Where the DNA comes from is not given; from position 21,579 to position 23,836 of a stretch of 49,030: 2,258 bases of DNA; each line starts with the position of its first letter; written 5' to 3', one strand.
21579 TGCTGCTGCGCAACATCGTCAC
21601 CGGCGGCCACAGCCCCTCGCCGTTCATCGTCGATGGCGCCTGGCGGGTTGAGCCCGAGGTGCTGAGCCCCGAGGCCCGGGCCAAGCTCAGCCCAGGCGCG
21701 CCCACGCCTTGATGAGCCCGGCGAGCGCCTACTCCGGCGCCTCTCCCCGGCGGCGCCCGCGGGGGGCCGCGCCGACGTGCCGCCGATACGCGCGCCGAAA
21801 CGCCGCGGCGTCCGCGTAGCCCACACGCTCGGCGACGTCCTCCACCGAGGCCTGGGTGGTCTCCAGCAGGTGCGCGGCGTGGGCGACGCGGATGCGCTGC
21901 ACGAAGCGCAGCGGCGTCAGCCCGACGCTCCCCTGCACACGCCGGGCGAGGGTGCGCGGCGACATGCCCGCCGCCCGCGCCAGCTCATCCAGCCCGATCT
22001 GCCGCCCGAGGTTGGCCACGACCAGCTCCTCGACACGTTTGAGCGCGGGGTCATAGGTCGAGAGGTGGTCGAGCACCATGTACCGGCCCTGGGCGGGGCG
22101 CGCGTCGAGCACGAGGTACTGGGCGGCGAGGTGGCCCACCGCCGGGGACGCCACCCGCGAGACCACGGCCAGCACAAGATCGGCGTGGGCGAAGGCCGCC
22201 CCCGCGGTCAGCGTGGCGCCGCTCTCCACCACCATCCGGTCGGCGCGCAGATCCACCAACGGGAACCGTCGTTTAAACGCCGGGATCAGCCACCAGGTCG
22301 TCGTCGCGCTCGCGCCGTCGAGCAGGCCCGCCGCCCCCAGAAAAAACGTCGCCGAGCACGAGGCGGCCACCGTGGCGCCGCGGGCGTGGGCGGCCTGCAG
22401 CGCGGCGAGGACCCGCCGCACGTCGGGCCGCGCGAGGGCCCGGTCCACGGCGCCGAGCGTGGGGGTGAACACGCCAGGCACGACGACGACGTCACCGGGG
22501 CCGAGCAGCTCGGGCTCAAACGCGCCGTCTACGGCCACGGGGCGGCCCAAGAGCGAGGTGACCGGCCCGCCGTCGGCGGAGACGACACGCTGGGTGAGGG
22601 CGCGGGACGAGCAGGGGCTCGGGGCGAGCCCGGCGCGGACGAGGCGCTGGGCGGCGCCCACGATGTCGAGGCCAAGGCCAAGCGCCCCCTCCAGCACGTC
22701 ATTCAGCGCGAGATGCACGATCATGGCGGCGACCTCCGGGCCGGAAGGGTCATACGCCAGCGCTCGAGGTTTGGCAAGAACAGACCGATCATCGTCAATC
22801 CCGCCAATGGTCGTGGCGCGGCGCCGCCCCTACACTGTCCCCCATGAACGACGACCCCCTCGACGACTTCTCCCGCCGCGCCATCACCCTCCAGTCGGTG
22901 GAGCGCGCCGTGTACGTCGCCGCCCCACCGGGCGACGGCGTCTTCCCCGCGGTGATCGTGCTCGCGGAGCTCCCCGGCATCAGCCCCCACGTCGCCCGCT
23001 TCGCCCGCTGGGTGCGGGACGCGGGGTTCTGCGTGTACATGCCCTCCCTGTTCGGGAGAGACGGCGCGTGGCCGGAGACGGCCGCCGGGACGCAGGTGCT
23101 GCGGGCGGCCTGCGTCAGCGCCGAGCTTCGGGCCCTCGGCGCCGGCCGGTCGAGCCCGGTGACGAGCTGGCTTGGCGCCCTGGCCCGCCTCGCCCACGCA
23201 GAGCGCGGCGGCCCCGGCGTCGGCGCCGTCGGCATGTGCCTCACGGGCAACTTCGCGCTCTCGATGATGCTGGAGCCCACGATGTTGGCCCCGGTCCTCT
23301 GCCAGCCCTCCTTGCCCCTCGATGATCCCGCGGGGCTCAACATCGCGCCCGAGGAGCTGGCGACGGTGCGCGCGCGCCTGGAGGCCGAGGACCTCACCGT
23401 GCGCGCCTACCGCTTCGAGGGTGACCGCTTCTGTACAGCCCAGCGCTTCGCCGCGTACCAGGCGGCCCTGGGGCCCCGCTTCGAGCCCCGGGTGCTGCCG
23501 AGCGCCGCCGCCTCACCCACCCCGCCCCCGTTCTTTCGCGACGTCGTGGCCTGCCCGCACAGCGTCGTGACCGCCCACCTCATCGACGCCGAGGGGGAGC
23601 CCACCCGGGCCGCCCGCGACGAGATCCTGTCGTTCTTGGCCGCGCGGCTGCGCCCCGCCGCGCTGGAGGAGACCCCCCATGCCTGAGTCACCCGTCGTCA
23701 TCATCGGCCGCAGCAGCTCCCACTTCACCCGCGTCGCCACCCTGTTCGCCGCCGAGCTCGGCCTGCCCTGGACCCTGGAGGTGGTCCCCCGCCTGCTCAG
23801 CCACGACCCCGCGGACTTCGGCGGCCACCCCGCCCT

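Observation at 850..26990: At least seven to eight ORF disruptions, all at short G/C homopolymers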

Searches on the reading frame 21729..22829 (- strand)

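Call 9: search_protein_families(library=pfam, proteins=[window:21729-22829:-], max_evalue=0.01)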
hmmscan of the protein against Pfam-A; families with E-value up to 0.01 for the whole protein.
window:21729-22829:- (366 aa): 6 families
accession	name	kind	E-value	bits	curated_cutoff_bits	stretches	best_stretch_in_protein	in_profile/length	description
PF12833.13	HTH_18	-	1.3e-23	83.5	33.6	1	283-361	1-79/80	Helix-turn-helix domain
PF00165.29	HTH_AraC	-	8.6e-09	35.8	26.6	1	322-356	1-37/42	Bacterial regulatory helix-turn-helix proteins, AraC family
PF01965.30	DJ-1_PfpI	-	1.3e-07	32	26.6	1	80-223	30-163/165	DJ-1/PfpI family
PF13404.12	HTH_AsnC-type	-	0.0042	17.3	27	0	280-299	20-39/42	AsnC-type helix-turn-helix domain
PF00440.29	TetR_N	-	0.0052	17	24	0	279-295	18-34/47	Bacterial regulatory proteins, tetR family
PF13412.12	HTH_24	-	0.0071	16.3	21.9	0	281-299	21-39/48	Winged helix-turn-helix DNA-binding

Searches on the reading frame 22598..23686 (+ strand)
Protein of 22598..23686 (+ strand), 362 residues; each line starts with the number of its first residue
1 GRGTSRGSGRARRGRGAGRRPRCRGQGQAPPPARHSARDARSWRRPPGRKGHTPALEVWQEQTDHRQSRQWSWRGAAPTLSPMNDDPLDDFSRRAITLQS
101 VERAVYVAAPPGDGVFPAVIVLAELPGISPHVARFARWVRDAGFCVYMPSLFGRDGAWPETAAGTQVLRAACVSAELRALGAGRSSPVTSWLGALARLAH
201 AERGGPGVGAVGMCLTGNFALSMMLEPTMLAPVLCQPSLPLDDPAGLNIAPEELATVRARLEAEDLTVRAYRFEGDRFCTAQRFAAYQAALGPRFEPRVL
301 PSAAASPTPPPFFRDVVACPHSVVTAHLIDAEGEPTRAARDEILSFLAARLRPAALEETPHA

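Call 22: search_protein_families(library=pfam, proteins=[window:22598-23686:+], max_evalue=0.01)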
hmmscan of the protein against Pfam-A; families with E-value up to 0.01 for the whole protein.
window:22598-23686:+ (362 aa): 1 family
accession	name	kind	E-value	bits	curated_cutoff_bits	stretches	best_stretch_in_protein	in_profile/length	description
PF01738.24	DLH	-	1.2e-09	38.5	21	1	105-227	3-118/217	Dienelactone hydrolase family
